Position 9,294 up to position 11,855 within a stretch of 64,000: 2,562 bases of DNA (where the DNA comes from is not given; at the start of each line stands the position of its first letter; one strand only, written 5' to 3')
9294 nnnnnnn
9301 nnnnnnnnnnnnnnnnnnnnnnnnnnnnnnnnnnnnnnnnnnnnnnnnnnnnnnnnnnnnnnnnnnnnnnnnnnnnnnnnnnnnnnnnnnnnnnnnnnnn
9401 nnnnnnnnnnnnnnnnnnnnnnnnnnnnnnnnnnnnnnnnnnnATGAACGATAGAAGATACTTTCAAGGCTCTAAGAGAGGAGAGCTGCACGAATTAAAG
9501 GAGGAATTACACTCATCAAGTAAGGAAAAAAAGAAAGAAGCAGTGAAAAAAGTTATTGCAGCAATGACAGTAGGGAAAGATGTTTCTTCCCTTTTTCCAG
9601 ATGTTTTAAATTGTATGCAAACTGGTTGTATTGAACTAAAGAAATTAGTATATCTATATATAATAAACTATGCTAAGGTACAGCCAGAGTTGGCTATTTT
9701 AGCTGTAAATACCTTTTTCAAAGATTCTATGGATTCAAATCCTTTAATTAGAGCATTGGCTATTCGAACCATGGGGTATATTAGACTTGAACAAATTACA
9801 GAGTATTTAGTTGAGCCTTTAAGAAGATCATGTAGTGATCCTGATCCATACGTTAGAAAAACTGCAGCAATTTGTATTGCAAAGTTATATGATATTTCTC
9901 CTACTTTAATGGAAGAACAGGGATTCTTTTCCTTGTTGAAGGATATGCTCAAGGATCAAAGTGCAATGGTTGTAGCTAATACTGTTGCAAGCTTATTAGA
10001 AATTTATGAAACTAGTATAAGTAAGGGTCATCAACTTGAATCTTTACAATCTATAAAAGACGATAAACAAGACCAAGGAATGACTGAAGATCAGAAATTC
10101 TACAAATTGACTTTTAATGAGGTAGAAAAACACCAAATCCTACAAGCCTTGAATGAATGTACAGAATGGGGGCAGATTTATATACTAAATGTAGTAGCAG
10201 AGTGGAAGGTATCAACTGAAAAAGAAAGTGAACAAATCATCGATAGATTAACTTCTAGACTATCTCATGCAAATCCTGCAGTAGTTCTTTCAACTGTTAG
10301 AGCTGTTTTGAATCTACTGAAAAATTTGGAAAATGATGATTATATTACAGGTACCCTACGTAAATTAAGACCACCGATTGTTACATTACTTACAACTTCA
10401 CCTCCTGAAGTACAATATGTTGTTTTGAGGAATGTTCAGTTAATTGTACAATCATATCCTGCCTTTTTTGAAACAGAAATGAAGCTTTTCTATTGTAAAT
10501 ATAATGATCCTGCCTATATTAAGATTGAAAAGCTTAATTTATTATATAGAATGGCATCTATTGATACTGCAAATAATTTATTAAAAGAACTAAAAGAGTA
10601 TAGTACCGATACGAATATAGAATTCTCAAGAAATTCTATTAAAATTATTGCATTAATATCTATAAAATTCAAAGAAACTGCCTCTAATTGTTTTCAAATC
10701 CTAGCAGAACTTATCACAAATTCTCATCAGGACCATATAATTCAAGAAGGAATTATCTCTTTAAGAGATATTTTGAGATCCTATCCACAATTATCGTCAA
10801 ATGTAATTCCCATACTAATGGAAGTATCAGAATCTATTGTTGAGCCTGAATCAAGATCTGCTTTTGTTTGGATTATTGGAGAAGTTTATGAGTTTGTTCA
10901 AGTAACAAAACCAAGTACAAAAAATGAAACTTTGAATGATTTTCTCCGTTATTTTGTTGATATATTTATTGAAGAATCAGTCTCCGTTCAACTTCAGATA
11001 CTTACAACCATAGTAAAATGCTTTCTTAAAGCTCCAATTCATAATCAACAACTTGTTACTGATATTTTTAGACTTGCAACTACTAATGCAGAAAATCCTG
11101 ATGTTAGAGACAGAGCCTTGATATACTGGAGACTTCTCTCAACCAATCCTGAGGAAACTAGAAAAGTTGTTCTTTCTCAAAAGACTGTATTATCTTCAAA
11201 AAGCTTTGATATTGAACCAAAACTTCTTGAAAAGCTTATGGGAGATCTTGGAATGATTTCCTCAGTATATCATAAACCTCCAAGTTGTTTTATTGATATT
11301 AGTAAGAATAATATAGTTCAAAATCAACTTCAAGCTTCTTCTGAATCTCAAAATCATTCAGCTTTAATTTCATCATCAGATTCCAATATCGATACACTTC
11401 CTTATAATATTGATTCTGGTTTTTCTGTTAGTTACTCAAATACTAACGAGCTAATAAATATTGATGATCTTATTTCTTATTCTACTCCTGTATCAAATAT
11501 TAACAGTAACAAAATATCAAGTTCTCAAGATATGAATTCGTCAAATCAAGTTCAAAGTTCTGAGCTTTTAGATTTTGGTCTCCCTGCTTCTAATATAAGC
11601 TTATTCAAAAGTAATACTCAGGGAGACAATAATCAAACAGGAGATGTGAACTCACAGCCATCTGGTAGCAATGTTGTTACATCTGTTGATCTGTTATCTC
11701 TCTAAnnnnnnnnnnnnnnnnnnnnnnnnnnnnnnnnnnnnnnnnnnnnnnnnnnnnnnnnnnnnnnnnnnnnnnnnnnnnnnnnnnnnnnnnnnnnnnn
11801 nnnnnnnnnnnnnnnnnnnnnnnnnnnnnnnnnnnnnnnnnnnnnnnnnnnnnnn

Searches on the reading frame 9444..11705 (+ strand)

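Call 12: search_protein_families(library=pfam, proteins=[window:9444-11705:+], max_evalue=0.001)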
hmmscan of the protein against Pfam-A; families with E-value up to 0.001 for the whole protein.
window:9444-11705:+ (753 aa): 6 families
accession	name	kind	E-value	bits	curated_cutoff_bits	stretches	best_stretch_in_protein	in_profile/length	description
PF01602.26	Adaptin_N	-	8.7e-120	401.2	37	1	12-567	3-522/524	Adaptin N terminal region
PF12717.13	Cnd1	-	2.2e-49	168.1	26.4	1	101-290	1-162/162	non-SMC mitotic condensation complex subunit 1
PF13646.12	HEAT_2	-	1.3e-12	48.2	27.7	1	97-183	11-85/88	HEAT repeats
PF02985.28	HEAT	-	5.1e-11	42.2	23.5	1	122-150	1-29/31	HEAT repeat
PF13513.12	HEAT_EZ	-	3e-06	28.1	27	0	104-148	5-55/55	HEAT-like repeat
PF25780.1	TPR_IPO5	-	0.00011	22.9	27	0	258-347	75-167/172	IPO5-like, TPR repeats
